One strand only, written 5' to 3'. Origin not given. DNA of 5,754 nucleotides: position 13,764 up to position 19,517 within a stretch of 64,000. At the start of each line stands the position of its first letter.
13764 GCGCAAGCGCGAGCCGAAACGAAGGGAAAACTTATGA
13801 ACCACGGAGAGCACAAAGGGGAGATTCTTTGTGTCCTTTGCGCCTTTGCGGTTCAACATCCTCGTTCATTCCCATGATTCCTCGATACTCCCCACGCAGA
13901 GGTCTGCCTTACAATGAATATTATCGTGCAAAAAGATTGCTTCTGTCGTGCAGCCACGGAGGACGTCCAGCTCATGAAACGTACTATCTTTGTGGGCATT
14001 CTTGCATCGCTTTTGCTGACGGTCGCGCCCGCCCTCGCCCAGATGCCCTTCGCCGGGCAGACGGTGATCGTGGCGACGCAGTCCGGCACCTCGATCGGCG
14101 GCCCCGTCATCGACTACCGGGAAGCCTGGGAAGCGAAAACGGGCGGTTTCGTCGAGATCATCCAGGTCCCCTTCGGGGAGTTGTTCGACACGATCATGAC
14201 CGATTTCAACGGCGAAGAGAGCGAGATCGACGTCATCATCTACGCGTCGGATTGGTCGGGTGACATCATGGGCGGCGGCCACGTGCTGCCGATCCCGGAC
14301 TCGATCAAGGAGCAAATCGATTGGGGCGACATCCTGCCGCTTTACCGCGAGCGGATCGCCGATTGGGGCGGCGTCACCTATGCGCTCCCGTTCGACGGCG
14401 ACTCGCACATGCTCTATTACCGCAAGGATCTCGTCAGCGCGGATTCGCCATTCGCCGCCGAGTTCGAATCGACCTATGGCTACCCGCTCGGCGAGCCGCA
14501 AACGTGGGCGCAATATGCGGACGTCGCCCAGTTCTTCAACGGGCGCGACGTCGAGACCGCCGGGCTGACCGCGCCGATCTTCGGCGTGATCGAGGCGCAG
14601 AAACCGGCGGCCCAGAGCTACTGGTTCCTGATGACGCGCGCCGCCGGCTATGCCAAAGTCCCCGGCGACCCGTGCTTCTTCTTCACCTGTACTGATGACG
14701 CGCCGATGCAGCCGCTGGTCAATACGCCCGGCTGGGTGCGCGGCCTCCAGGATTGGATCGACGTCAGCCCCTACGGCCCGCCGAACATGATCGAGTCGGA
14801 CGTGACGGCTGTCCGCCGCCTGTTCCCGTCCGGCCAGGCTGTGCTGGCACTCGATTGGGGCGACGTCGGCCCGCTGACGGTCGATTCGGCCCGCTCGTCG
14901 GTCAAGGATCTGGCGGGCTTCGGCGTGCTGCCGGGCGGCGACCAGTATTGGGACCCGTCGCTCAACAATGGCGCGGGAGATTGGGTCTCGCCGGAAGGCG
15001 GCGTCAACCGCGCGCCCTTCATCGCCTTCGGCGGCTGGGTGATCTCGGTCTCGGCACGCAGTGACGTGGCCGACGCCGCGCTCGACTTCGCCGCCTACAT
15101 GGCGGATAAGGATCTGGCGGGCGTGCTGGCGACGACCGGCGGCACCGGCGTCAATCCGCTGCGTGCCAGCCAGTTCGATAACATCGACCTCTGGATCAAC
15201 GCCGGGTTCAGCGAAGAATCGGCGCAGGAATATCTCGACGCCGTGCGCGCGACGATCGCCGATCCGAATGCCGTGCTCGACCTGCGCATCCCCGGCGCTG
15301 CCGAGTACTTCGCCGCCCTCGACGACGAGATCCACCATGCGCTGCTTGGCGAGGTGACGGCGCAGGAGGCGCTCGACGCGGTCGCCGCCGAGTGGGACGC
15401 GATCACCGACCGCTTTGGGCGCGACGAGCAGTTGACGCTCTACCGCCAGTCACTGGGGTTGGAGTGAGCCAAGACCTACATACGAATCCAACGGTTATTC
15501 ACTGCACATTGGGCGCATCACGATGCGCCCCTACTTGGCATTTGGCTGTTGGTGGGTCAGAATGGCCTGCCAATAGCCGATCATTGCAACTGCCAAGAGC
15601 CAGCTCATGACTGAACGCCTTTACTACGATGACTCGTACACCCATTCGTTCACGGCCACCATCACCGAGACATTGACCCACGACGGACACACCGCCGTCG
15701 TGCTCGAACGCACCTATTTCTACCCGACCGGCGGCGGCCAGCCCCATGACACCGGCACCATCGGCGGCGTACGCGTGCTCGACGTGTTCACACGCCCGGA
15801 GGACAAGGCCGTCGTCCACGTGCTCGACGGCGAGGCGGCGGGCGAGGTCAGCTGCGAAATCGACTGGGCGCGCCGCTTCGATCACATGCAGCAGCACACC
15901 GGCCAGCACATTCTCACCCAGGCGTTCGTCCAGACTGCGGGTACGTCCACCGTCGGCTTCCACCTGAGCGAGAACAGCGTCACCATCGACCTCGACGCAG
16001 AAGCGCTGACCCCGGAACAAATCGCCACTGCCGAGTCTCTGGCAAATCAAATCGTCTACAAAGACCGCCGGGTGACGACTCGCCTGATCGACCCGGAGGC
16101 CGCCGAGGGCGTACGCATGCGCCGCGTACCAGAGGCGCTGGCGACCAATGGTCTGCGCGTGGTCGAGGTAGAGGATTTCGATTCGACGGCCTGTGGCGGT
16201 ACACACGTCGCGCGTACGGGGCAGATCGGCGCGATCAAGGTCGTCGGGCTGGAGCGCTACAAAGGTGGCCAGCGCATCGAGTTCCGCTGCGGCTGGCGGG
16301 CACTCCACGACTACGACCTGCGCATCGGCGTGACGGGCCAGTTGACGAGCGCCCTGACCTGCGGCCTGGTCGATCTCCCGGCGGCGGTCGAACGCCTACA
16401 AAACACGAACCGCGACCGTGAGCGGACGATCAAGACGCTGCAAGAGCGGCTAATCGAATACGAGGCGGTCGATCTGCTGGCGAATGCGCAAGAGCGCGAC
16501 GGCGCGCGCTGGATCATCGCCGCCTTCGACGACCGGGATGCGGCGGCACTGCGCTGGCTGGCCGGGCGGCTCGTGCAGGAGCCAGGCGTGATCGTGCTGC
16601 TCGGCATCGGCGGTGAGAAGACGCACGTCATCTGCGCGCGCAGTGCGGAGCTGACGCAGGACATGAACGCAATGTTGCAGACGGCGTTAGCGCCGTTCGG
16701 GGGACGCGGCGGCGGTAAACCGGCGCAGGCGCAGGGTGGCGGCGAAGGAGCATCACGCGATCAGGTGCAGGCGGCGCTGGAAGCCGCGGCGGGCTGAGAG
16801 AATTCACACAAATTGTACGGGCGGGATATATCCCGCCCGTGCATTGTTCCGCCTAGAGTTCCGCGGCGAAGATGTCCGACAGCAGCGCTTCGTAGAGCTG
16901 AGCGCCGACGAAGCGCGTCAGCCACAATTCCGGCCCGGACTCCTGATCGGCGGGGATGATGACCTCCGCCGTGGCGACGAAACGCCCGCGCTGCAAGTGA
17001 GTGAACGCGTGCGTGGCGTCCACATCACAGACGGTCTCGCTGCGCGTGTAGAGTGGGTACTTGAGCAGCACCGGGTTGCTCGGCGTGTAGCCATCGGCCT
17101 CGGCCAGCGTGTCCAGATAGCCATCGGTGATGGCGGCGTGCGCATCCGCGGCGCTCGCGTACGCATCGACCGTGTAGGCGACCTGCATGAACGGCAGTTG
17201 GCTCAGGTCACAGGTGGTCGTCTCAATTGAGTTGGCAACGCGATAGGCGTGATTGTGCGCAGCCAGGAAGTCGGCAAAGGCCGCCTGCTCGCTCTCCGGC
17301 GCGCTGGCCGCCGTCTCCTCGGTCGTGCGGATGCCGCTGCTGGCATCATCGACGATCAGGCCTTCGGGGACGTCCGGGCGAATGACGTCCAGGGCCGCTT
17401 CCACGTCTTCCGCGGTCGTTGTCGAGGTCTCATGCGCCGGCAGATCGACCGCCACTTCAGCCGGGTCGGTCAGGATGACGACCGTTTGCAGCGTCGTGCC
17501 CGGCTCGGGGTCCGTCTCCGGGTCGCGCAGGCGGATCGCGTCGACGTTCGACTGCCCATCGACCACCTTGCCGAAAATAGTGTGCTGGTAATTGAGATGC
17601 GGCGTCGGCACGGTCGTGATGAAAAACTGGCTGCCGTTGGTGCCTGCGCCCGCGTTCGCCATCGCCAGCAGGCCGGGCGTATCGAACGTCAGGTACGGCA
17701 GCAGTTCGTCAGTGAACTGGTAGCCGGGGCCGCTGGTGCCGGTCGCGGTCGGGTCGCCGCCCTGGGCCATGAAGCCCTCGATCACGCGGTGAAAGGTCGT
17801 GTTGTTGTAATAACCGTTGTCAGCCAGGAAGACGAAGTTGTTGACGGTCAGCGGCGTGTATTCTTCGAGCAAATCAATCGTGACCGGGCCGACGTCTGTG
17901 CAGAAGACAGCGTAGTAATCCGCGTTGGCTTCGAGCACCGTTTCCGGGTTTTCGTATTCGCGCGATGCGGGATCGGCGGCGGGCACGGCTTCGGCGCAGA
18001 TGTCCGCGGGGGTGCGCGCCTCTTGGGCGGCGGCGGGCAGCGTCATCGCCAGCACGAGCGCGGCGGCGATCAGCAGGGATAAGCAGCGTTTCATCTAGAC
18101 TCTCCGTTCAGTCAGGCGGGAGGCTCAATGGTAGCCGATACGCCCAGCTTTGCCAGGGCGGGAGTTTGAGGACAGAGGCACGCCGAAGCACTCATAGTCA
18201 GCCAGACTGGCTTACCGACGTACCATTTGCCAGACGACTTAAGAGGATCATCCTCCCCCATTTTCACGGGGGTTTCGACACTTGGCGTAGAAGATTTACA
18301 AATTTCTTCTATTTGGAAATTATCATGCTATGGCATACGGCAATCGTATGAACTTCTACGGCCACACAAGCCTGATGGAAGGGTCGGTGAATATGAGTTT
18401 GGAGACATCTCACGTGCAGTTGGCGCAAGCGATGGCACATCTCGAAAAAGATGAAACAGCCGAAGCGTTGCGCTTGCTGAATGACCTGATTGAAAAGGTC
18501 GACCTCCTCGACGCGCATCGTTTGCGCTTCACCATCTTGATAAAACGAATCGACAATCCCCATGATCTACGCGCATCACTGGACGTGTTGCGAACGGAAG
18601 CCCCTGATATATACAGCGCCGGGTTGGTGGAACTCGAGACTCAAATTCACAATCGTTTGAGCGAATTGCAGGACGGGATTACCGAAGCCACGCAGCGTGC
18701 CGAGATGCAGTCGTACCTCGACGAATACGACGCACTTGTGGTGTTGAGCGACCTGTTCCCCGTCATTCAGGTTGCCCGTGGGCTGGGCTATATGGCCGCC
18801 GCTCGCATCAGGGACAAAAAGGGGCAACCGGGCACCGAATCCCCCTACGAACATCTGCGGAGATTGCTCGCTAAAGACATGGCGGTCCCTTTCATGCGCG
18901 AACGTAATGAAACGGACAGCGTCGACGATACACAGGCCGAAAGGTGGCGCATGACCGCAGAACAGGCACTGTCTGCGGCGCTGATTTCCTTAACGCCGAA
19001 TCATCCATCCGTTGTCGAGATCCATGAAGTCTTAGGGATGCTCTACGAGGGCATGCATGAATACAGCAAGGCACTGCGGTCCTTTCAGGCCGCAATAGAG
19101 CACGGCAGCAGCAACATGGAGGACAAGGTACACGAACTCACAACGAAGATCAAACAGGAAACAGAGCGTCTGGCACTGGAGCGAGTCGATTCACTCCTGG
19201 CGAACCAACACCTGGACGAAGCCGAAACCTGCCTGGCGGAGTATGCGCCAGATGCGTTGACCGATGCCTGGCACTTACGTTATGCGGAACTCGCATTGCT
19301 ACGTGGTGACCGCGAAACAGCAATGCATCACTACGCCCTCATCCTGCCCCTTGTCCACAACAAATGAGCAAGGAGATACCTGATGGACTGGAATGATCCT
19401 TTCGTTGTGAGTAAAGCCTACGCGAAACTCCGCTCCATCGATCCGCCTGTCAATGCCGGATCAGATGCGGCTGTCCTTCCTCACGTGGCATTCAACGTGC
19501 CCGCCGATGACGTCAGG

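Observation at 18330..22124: Hypothetical 345-aa protein plus 913-aa HerA/FtsK-superfamily ATPase with a novel N-terminal domain, in a lower-GC island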

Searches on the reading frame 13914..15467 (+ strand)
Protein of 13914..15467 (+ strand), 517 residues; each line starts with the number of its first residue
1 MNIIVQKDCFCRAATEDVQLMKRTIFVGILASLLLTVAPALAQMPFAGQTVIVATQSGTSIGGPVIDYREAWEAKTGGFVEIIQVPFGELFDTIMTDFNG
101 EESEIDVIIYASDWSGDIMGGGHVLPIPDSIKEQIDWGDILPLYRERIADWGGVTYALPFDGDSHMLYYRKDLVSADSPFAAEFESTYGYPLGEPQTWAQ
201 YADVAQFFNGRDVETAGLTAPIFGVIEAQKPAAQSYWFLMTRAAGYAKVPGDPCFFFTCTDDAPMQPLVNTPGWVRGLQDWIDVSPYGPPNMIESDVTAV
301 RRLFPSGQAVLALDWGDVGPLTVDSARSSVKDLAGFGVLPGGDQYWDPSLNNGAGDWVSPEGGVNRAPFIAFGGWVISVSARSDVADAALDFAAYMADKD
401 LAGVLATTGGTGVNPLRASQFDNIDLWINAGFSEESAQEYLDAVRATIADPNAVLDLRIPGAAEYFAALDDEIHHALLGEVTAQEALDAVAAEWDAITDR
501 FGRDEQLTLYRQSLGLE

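Call 99: search_protein_families(library=pfam, proteins=[window:13914-15467:+], max_evalue=0.001)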
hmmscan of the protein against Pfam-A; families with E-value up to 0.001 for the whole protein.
window:13914-15467:+ (517 aa): 2 families
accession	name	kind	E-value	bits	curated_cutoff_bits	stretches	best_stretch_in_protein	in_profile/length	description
PF13416.11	SBP_bac_8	-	6.6e-19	69.2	27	1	70-419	4-264/279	Bacterial extracellular solute-binding protein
PF01547.30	SBP_bac_1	-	4.4e-18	66.8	26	1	70-399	15-303/307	Bacterial extracellular solute-binding protein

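Call 100: search_protein_families(library=padloc, proteins=[window:13914-15467:+], max_evalue=0.001)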
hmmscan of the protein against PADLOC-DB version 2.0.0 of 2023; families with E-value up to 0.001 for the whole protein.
window:13914-15467:+ (517 aa): 0 families

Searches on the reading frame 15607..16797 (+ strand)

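Call 99: search_protein_families(library=pfam, proteins=[window:15607-16797:+], max_evalue=0.001)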
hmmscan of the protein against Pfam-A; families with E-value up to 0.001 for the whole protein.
window:15607-16797:+ (396 aa): 3 families
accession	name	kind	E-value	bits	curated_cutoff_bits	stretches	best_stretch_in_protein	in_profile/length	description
PF07973.19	tRNA_SAD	-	1.8e-13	50.6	24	1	183-225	1-44/44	Threonyl and Alanyl tRNA synthetase second additional domain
PF02272.25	DHHA1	-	9.4e-08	32.9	25.9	1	302-394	4-96/102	DHHA1 domain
PF01411.24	tRNA-synt_2c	-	1.1e-06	27.9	30.3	1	19-76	475-534/552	tRNA synthetases class II (A)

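Call 100: search_protein_families(library=padloc, proteins=[window:15607-16797:+], max_evalue=0.001)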
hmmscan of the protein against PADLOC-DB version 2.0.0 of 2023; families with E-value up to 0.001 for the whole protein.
window:15607-16797:+ (396 aa): 0 families

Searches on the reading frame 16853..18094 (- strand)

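Call 99: search_protein_families(library=pfam, proteins=[window:16853-18094:-], max_evalue=0.001)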
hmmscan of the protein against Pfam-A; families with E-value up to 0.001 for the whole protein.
window:16853-18094:- (413 aa): 1 family
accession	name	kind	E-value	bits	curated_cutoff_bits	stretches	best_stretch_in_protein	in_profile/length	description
PF00160.26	Pro_isomerase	-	3.3e-41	141.6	21.7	1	65-197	5-147/159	Cyclophilin type peptidyl-prolyl cis-trans isomerase/CLD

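Call 100: search_protein_families(library=padloc, proteins=[window:16853-18094:-], max_evalue=0.001)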
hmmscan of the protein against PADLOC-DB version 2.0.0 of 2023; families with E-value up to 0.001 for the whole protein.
window:16853-18094:- (413 aa): 0 families

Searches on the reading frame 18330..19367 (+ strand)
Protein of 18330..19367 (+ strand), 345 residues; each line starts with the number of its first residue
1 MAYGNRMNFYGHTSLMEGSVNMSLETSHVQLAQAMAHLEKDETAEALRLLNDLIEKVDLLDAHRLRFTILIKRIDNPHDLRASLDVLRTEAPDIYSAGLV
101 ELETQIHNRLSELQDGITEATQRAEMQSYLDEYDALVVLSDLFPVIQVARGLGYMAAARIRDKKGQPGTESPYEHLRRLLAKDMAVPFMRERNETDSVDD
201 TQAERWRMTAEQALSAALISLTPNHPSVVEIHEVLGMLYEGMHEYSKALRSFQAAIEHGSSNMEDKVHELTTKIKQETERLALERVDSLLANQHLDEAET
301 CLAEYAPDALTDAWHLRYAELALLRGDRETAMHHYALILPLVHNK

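Call 3: search_protein_families(library=pfam, proteins=[window:18330-19367:+], max_evalue=1)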
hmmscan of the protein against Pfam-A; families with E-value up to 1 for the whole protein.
window:18330-19367:+ (345 aa): 15 families
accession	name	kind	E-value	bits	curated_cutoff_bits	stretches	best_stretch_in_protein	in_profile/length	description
PF25058.1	ARM_TT21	-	1.8e-05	25.2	27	1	234-332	12-114/155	Tetratricopeptide repeat protein 21 ARM repeat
PF07719.23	TPR_2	-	6.4e-05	23.2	27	1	230-258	2-30/34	Tetratricopeptide repeat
PF13424.12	TPR_12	-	0.00012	22.6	30.1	1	210-257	26-73/77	Tetratricopeptide repeat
PF13428.12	TPR_14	-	0.00052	20.9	23.5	0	29-56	3-30/44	Tetratricopeptide repeat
PF00515.34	TPR_1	-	0.0018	18.5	27.8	1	235-258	7-30/34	Tetratricopeptide repeat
PF13432.12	TPR_16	-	0.0075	17.1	32.7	0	283-332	1-51/65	Tetratricopeptide repeat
PF13174.12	TPR_6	-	0.0081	17.2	26.3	0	30-56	3-29/33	Tetratricopeptide repeat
PF24885.1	TPR_NPHP3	-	0.024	14.4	100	1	212-263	124-175/239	Nephrocystin-3 TPR domain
PF12296.13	HsbA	-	0.19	12.6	33.5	0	104-140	33-69/121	Hydrophobic surface binding protein A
PF04513.17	Baculo_PEP_C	-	0.19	12.3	38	0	235-290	33-87/140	Baculovirus polyhedron envelope protein, PEP, C terminus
PF25472.1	DUF7902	-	0.32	11.6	26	0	39-63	32-56/85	Domain of unknown function (DUF7902)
PF10938.13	YfdX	-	0.36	11.3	26.6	0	32-63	6-37/149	YfdX protein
PF16888.10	YwqH-like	-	0.52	11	33.7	1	250-285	69-104/123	YwqH-like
PF07721.20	TPR_4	-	0.75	11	27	0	28-50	2-24/26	Tetratricopeptide repeat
PF22888.1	FIMAH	-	0.91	10.6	24.8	1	29-58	27-56/81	FIMAH domain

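Call 4: search_protein_families(library=padloc, proteins=[window:18330-19367:+], max_evalue=1)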
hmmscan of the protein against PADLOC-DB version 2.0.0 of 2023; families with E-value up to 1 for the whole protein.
window:18330-19367:+ (345 aa): 1 family
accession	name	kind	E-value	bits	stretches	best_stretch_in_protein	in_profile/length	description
PDLC02377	pAgo_I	-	0.0098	12.7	1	8-75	82-148/457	Class I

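Call 5: search_protein_families(library=ncbifam, proteins=[window:18330-19367:+], max_evalue=1)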
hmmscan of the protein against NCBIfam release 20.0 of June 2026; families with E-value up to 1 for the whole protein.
window:18330-19367:+ (345 aa): 4 families
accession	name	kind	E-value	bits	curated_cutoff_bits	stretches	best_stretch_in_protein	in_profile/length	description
NF058503.1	SprTransRegAdeR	equivalog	0.019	14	700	1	64-140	152-228/403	sporulation transcriptional activator AdeR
NF040959.1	MamA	equivalog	0.025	14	200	1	221-262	100-138/204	magnetosome protein MamA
NF052415.1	T3SS_chap_SctY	equivalog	0.053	14.1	70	0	15-56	28-69/106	type III secretion apparatus assembly chaperone SctY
NF005993.0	PRK08117.1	subfamily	0.08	11.5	574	1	134-182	341-389/433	aspartate aminotransferase family protein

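Call 6: search_protein_families(library=phrogs, proteins=[window:18330-19367:+], max_evalue=1)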
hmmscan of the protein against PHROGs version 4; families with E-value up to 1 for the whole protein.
window:18330-19367:+ (345 aa): 1 family
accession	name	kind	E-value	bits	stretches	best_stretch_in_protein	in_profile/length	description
phrog_37959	-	unknown function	0.073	14.4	0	104-131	19-46/84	-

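Call 26: find_homologous_proteins(query=A1)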
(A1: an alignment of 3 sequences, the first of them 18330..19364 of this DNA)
Query A1 (3 sequences) (345 aa, profile of the alignment): 3 proteins with E <= 0.001 among 8000 candidates.
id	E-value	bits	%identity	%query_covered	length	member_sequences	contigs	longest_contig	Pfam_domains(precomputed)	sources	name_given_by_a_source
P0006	3.7e-158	544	100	98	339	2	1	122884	PF25058.2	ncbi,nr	ncbi:MAG: hypothetical protein IT320_06390 [Anaerolineae bacterium]|nr:hypothetical protein [Anaerol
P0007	9.0e-136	470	35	80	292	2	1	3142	-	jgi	jgi:tetratricopeptide (TPR) repeat protein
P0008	1.4e-98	348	38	93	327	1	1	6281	PF13424.13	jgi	jgi:tetratricopeptide (TPR) repeat protein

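Call 27: find_encoding_contigs(protein=P0008, flank=10000)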
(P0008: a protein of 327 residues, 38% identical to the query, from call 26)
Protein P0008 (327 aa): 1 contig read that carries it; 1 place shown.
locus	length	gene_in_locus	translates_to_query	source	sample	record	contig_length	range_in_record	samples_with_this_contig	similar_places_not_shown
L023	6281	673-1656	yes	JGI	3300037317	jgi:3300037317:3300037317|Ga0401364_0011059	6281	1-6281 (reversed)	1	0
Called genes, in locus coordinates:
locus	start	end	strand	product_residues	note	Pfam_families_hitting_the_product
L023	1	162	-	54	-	?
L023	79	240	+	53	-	-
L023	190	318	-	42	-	-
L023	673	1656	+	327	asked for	PF13424:TPR_12 (weak)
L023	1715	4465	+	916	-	PF01935:DUF87 (weak), PF10412:TrwB_AAD_bind (faint), PF12696:TraG-D_C (weak)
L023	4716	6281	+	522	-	?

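Call 28: find_encoding_contigs(protein=P0007, flank=10000)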
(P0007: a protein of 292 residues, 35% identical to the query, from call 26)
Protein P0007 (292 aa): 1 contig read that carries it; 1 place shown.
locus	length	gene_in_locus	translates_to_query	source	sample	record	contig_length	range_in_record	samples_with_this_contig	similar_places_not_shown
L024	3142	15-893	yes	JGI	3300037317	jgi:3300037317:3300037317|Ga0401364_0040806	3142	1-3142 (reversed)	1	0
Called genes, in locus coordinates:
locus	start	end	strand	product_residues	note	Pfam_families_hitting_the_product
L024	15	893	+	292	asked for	-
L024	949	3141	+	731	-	?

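Call 34: search_solved_structures(query=A1, max_evalue=1)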
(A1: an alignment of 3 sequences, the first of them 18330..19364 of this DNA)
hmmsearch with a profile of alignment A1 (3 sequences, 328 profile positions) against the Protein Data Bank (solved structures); distinct sequences matched with E-value up to 1: 35.
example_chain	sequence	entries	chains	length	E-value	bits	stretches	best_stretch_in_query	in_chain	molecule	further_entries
7obi_A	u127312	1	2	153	5.3e-08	35.4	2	205-247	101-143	CTPR-rv4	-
9gzg_A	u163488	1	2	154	1.2e-07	34.2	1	205-240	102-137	Engineered CTPR protein with glutamic acids for conductivity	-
7y4i_A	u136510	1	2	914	1.1e-05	27.7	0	197-237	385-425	Probable UDP-N-acetylglucosamine--peptide N-acetylglucosaminyltransferase SPINDLY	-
8dtf_A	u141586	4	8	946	1.3e-05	27.5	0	197-237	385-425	Probable UDP-N-acetylglucosamine--peptide N-acetylglucosaminyltransferase SPINDLY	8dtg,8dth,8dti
8ump_A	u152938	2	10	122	0.0047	19.1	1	190-240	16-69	T33-ml35-redesigned-TPR-domain-fold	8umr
3ma5_A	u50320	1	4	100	0.0077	18.4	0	205-249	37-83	Tetratricopeptide repeat domain protein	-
2kcl_A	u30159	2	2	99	0.0079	18.4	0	205-249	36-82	Tetratricopeptide repeat domain protein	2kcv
6vfj_B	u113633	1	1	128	0.0087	18.2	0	205-258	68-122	I53_dn5B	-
6vfh_A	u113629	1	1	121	0.012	17.8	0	190-240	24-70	T33_dn10A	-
8w0z_A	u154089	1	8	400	0.017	17.3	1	216-290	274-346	Long-chain specific acyl-CoA dehydrogenase, mitochondrial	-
8w0t_A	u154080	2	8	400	0.022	16.9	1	217-290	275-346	Long-chain specific acyl-CoA dehydrogenase, mitochondrial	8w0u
2kc7_A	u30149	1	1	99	0.035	16.2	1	195-241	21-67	bfr218_protein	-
7yeh_B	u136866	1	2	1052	0.037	16.2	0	203-237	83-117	UDP-N-acetylglucosamine--peptide N-acetylglucosaminyltransferase 110 kDa subunit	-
7yea_A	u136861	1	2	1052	0.038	16.1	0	203-237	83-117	UDP-N-acetylglucosamine--peptide N-acetylglucosaminyltransferase 110 kDa subunit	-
7ntf_A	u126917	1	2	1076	0.04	16.1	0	203-237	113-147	Isoform 1 of UDP-N-acetylglucosamine--peptide N-acetylglucosaminyltransferase 110 kDa subu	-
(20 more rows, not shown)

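Call 86: predict_structure(alignment_id=A5)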
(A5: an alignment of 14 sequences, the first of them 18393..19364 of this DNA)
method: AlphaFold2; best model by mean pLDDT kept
length: 324 residues; sequences in the alignment: 14
mean_pLDDT: 85.7   pTM: 0.75
mean pLDDT of the five models: 85.7, 85.5, 85.1, 84.9, 83.6
residues with pLDDT >= 90: 221; 70-90: 56; 50-70: 13; < 50: 34
segments of 3 or more residues with pLDDT < 50: 141-152, 159-177
pLDDT, mean of each block of 10 residues (from residue 1): 81 94 95 93 95 93 97 94 95 89 90 96 95 82 41 49 32 45 92 96 91 93 91 93 91 88 95 97 91 95 97 89 55
secondary structure, 60 per line:
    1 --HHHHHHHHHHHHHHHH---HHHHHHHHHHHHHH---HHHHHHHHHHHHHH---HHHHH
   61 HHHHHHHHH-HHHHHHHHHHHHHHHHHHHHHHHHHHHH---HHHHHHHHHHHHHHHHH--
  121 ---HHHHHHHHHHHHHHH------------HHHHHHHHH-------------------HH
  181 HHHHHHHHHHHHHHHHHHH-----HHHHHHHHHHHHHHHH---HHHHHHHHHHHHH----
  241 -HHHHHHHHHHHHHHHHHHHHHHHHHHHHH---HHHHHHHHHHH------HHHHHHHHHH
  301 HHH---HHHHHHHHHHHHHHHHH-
elements in order: H3-18 H22-35 H39-52 H56-69 H71-98 H102-118 H124-138 H151-159 H179-199 H205-220 H224-236 H242-270 H274-284 H291-303 H307-323
